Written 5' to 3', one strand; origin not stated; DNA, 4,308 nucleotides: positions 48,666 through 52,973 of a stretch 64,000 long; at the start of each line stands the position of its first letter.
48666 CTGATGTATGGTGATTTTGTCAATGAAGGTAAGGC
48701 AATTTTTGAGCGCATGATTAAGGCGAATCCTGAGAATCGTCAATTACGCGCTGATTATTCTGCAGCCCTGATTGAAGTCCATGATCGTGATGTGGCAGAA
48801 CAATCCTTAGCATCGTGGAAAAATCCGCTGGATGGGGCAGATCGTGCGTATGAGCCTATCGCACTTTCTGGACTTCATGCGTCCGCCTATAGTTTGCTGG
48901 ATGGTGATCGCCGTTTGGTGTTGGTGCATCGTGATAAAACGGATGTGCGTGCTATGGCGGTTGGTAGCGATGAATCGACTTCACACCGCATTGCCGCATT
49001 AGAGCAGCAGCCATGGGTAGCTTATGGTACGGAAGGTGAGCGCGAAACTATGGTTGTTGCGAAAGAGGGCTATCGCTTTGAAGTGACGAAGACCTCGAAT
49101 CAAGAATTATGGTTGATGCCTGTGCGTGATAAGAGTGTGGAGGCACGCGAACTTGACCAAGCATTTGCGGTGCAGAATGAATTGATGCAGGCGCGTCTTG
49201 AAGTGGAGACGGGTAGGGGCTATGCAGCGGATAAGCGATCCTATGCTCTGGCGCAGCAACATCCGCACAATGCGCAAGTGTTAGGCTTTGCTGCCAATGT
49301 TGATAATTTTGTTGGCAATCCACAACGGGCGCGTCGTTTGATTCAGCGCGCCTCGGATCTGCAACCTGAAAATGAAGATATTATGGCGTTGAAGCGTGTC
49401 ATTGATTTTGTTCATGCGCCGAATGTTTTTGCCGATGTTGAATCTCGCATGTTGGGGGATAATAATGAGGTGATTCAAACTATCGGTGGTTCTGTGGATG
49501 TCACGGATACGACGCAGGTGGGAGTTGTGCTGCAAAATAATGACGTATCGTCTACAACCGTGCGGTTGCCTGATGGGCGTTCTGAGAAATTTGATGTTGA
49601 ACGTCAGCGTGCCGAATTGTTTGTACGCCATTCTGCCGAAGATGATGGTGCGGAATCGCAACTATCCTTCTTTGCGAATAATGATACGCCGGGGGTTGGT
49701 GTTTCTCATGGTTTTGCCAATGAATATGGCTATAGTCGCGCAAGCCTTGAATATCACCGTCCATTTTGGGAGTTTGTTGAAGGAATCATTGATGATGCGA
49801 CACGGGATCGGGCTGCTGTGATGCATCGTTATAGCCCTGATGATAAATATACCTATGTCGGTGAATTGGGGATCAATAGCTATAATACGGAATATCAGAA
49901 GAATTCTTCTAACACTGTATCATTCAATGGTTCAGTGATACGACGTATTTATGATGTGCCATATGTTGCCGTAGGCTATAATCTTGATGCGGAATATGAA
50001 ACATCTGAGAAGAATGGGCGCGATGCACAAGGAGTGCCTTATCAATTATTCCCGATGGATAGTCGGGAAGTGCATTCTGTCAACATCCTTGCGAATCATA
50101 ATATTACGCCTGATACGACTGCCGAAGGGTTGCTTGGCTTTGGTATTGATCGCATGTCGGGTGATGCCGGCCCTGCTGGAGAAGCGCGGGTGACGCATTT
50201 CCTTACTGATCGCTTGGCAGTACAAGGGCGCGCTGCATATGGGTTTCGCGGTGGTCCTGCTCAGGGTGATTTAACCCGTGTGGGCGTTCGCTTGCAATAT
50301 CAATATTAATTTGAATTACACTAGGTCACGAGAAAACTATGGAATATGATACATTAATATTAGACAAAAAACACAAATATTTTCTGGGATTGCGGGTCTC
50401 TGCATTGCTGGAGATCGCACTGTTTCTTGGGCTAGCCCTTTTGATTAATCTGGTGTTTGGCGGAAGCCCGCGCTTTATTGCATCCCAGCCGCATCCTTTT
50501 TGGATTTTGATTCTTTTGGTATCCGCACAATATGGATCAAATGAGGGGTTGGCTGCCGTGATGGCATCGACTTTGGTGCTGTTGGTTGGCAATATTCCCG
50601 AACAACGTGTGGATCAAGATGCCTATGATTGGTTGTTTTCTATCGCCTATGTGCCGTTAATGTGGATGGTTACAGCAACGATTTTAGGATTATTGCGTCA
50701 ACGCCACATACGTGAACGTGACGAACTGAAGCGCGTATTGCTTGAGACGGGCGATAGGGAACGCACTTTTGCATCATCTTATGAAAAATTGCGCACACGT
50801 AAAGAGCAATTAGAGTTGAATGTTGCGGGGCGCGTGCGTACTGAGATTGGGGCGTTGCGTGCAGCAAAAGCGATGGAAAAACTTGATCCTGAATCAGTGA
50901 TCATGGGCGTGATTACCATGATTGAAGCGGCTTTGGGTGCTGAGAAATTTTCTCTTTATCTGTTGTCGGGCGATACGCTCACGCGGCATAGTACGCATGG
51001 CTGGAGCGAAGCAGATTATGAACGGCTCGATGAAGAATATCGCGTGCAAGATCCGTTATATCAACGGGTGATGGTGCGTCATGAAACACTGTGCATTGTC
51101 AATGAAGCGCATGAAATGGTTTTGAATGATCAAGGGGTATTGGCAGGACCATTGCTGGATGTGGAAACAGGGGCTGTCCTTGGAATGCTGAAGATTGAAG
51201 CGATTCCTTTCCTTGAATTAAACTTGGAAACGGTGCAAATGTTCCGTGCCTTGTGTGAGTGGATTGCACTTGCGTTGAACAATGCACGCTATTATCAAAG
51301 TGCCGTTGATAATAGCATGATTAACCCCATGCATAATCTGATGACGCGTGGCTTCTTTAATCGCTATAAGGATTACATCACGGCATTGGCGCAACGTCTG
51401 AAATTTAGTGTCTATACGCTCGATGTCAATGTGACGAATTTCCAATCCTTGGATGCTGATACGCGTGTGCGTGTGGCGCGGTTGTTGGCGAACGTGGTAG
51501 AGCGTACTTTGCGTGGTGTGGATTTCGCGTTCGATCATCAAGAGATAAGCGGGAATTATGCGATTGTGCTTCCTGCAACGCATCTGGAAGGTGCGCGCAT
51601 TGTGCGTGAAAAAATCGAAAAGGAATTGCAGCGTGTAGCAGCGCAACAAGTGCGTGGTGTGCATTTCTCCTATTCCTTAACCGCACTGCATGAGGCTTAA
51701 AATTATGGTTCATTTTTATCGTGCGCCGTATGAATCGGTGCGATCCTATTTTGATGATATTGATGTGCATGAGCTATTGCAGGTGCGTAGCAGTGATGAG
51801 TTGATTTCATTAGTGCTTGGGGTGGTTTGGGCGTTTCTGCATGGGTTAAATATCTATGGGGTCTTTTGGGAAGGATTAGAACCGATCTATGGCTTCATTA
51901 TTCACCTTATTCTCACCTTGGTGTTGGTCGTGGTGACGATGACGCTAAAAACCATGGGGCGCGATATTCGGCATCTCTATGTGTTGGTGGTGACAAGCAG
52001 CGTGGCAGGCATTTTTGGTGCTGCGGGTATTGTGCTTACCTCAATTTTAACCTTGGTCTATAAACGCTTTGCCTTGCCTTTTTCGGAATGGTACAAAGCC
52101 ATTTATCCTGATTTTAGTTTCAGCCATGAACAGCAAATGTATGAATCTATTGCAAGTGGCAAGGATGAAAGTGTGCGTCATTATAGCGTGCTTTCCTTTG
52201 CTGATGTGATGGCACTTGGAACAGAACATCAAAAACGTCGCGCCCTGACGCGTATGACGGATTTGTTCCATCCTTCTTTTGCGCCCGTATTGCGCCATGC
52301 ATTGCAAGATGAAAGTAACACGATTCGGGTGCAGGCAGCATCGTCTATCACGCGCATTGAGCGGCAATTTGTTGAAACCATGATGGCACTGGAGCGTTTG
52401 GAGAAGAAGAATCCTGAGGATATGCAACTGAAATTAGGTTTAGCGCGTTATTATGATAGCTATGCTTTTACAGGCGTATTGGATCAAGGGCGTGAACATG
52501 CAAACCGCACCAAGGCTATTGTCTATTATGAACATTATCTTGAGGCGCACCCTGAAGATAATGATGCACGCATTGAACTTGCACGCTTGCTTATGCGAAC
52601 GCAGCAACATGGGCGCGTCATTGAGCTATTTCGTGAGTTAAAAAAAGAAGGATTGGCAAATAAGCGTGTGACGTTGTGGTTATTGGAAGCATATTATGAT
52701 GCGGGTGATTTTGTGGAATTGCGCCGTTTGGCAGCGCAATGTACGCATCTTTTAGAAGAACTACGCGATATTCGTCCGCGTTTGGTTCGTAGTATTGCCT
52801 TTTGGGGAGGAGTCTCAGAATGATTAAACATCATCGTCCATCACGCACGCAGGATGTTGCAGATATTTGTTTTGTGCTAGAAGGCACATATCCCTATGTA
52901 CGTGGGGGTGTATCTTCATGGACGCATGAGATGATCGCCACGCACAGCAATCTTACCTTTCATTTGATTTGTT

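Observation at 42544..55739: Pel-type exopolysaccharide locus with split PelA, no PelC and an enlarged PelB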

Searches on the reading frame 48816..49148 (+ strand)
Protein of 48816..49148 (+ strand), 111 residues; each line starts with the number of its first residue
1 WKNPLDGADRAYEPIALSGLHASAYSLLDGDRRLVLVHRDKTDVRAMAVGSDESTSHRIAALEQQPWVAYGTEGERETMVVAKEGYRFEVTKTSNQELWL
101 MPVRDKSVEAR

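Call 60: predict_structure(alignment_id=A2)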
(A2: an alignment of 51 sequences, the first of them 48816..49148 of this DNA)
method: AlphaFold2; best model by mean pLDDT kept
length: 111 residues; sequences in the alignment: 51
mean_pLDDT: 83.0   pTM: 0.73
mean pLDDT of the five models: 83.0, 82.8, 81.5, 81.4, 81.3
residues with pLDDT >= 90: 64; 70-90: 19; 50-70: 25; < 50: 3
segments of 3 or more residues with pLDDT < 50: none
pLDDT, mean of each block of 10 residues (from residue 1): 57 88 94 92 57 67 94 93 96 93 86 53
secondary structure, 60 per line:
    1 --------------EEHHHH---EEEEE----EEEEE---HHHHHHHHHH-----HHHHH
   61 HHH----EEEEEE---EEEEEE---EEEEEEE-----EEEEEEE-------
elements in order: H17-20 E24-28 E33-37 H41-50 H56-63 E68-73 E77-82 E86-92 E98-104

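Call 63: fold_search(model_id=the predicted structure, library=pdb)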
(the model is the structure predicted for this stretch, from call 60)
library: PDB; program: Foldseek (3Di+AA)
matches with E <= 10: 619; with E <= 0.001: 0
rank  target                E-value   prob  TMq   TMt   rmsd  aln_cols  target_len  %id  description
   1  7ok0_C                5.6e-02  0.84  0.38  0.13  12.9       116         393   13  Cryo-EM structure of the Sulfolobus acidocaldarius RNA polymerase at 2.88 A (released 2021-08-25)
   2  4ayb_C                9.9e-02  0.77  0.41  0.14  13.8       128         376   13  RNAP at 3.2Ang (released 2012-08-08)
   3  7oqy_C                1.5e-01  0.57  0.36  0.13  13.8       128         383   10  Cryo-EM structure of the cellular negative regulator TFS4 bound to the archaeal RNA polymerase (released 2021-08-25)
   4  3laj_E                1.7e-01  0.95  0.34  0.25   6.1        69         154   20  The Structure of the Intermediate Complex of the Arginine Repressor from Mycobacterium tuberculosis Bound to its DNA O (released 2010-05-05)
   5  8cro_C                1.8e-01  0.80  0.43  0.14  12.5       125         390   11  Cryo-EM structure of Pyrococcus furiosus transcription elongation complex (released 2024-04-17)
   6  3lap_A                2.0e-01  0.97  0.39  0.30   2.9        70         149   18  The Structure of the Intermediate Complex of the Arginine Repressor from Mycobacterium tuberculosis Bound to its DNA O (released 2010-05-05)
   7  3bue_A                2.0e-01  0.95  0.36  0.49   5.3        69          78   20  Crystal structure of the C-terminal domain hexamer of ArgR from Mycobacterium tuberculosis (released 2008-01-22)
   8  3bue_D                2.3e-01  0.93  0.36  0.49   5.3        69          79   20  Crystal structure of the C-terminal domain hexamer of ArgR from Mycobacterium tuberculosis (released 2008-01-22)
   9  2zfz_A                2.3e-01  0.92  0.35  0.48   5.8        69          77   23  Crystal structure of the C-terminal domain hexamer of ArgR from Mycobacterium tuberculosis in complex with arginine (released 2008-02-12)
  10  1zlq_A                2.8e-01  0.75  0.37  0.10   9.6        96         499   16  Crystallographic and spectroscopic evidence for high affinity binding of Fe EDTA (H2O)- to the periplasmic nickel tran (released 2005-08-02)
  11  3laj_A                2.9e-01  0.89  0.34  0.26   6.1        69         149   20  The Structure of the Intermediate Complex of the Arginine Repressor from Mycobacterium tuberculosis Bound to its DNA O (released 2010-05-05)
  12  1zty                  2.9e-01  0.66  0.35  0.08   8.9        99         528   16  Crystal Structure of the Chitin Oligasaccharide Binding Protein (released 2006-06-06)
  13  2zfz_F                3.1e-01  0.90  0.36  0.51   5.3        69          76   20  Crystal structure of the C-terminal domain hexamer of ArgR from Mycobacterium tuberculosis in complex with arginine (released 2008-02-12)
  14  3fhz_C                3.3e-01  0.95  0.41  0.30   2.9        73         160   18  Crystal structure of the arginine repressor from Mycobacterium tuberculosis bound with its DNA operator and co-repress (released 2009-03-24)
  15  3fhz_D                3.3e-01  0.95  0.41  0.29   2.9        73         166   18  Crystal structure of the arginine repressor from Mycobacterium tuberculosis bound with its DNA operator and co-repress (released 2009-03-24)
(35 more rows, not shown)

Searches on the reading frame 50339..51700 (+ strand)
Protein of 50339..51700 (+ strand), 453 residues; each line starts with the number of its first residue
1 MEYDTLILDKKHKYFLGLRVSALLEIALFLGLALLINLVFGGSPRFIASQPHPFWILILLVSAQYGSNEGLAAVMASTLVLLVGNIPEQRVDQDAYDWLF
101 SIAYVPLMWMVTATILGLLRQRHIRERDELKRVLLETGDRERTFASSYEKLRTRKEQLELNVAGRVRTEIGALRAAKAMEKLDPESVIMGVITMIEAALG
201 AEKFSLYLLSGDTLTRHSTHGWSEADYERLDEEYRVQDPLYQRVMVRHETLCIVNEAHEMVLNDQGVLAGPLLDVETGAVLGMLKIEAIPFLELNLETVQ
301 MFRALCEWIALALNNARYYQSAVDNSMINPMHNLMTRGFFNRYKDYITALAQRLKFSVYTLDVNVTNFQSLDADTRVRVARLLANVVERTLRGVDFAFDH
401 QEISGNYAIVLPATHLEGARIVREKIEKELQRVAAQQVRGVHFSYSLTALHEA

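Call 3: search_protein_families(library=pfam, proteins=[window:50339-51700:+], max_evalue=0.01)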
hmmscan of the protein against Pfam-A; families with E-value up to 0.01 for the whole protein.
window:50339-51700:+ (453 aa): 1 family
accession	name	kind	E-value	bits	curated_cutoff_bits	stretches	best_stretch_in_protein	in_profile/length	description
PF13492.12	GAF_3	-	3.7e-11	44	27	1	184-315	2-129/129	GAF domain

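Call 4: search_protein_families(library=ncbifam, proteins=[window:50339-51700:+], max_evalue=0.01)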
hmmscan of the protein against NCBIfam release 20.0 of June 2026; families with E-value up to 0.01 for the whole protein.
window:50339-51700:+ (453 aa): 1 family
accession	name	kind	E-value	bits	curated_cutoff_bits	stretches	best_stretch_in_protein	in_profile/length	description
NF051473.1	DigCycDgcsShew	equivalog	0.00019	20.9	400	1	294-445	103-255/291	diguanylate cyclase DgcS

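Call 9: search_solved_structures(query=window:50339-51700:+, max_evalue=1, show_alignments=1)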
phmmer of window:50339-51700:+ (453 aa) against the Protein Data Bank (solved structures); distinct sequences matched with E-value up to 1: 5.
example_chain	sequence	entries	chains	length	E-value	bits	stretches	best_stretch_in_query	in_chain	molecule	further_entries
1of9_A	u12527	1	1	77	0.61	12.4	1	326-369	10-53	PORE-FORMING PEPTIDE AMEOBAPORE A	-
9t28_A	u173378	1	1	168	0.63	12.3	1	334-445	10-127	diguanylate cyclase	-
3i5b_A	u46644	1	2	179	0.72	12.1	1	334-445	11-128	WspR response regulator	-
3i5c_A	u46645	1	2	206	0.8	12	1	333-444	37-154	Fusion of General control protein GCN4 and WSPR response regulator protein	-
11lx_Aa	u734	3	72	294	0.86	11.9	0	214-271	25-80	Virion structural protein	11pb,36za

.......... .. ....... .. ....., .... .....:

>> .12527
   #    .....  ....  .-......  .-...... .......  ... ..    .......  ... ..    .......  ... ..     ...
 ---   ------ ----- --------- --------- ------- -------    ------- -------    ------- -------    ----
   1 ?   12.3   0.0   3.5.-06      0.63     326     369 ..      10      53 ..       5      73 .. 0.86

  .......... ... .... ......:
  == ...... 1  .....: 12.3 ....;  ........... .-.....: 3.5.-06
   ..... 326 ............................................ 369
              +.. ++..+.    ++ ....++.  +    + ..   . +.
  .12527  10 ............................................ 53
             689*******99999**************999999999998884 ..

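Call 67: search_solved_structures(query=A4, max_evalue=0.01, show_alignments=1)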
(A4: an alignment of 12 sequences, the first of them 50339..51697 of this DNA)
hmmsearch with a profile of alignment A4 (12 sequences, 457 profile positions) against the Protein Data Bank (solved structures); distinct sequences matched with E-value up to 0.01: 9.
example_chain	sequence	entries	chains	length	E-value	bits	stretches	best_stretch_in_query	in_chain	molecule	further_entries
4euv_A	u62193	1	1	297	2.8e-09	39.1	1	237-318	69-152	PelD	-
4eu0_A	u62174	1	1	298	2.8e-09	39.1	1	237-318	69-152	PelD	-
4dmz_A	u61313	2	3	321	3.8e-09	38.7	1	236-318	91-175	Putative uncharacterized protein pelD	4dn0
4etz_A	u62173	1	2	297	3.8e-09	38.7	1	237-318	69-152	PelD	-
4etx_A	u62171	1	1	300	4e-09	38.6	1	237-318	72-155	PelD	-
3ign_A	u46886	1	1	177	0.00015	23.6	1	356-447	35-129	Diguanylate cyclase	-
4zve_A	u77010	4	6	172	0.0011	20.6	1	353-450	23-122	Diguanylate cyclase DosC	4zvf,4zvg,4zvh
6d9m_A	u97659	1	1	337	0.0025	19.5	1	354-449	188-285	Fusion protein of Endolysin,Response receiver sensor diguanylate cyclase, GAF domain-conta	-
5euh_A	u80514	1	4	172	0.0051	18.5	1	354-450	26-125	Putative GGDEF domain membrane protein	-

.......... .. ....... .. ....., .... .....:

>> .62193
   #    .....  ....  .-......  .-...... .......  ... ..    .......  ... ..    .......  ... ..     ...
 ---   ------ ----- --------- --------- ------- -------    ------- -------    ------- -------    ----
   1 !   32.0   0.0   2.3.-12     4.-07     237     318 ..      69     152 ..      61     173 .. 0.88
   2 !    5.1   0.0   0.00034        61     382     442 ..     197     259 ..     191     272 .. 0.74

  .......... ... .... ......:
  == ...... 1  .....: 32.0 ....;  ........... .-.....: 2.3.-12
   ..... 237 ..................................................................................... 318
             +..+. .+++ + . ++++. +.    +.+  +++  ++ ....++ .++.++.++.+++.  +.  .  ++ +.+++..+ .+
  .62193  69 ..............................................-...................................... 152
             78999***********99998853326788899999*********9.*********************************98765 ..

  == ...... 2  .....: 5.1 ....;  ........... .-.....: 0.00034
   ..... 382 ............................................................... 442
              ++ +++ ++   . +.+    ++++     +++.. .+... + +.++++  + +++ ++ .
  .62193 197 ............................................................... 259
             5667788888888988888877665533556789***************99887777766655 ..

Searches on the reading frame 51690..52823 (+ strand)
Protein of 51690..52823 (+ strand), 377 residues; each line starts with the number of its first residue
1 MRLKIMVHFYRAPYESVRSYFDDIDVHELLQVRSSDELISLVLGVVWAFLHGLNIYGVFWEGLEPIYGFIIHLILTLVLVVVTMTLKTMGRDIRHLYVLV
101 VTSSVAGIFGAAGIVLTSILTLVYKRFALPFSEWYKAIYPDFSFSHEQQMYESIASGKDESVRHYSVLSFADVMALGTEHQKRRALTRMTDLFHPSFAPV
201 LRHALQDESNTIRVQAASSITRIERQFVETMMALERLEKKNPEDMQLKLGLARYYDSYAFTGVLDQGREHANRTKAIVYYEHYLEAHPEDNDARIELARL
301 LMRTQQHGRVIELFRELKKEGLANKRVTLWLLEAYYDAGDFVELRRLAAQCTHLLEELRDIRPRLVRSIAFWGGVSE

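Call 3: search_protein_families(library=pfam, proteins=[window:51690-52823:+], max_evalue=0.01)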
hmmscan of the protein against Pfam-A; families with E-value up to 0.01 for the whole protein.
window:51690-52823:+ (377 aa): 7 families
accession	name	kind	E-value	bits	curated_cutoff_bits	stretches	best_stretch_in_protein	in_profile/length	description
PF14559.12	TPR_19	-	1.5e-07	32.1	25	1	274-319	8-53/68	Tetratricopeptide repeat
PF13428.12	TPR_14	-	1.4e-06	28.8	23.5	0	271-300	15-44/44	Tetratricopeptide repeat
PF13432.12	TPR_16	-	0.0001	23.1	32.7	0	272-318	12-58/65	Tetratricopeptide repeat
PF24575.1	TPR_Slam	-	0.00044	21.1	35.2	1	268-307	58-97/104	Surface lipoprotein assembly modifier, N-terminal TPR repeats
PF12895.13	ANAPC3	-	0.00067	20.3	27.2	1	274-334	6-65/82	Anaphase-promoting complex, cyclosome, subunit 3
PF14561.12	TPR_20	-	0.0015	19.3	25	0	273-314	4-45/90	Tetratricopeptide repeat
PF25068.1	ARM_TT21_4th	-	0.003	18.3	30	1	274-316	16-57/153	Tetratricopeptide repeat protein 21 forth ARM domain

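Call 4: search_protein_families(library=ncbifam, proteins=[window:51690-52823:+], max_evalue=0.01)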
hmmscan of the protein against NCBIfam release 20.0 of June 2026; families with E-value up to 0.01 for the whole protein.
window:51690-52823:+ (377 aa): 2 families
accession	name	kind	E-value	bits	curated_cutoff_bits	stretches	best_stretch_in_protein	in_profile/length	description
TIGR02917.1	PEP_TPR_lipo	equivalog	0.00038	18.4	312.2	1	272-320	751-799/899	XrtA/PEP-CTERM system TPR-repeat protein PrsT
NF052415.1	T3SS_chap_SctY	equivalog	0.0066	17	70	0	272-334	21-84/106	type III secretion apparatus assembly chaperone SctY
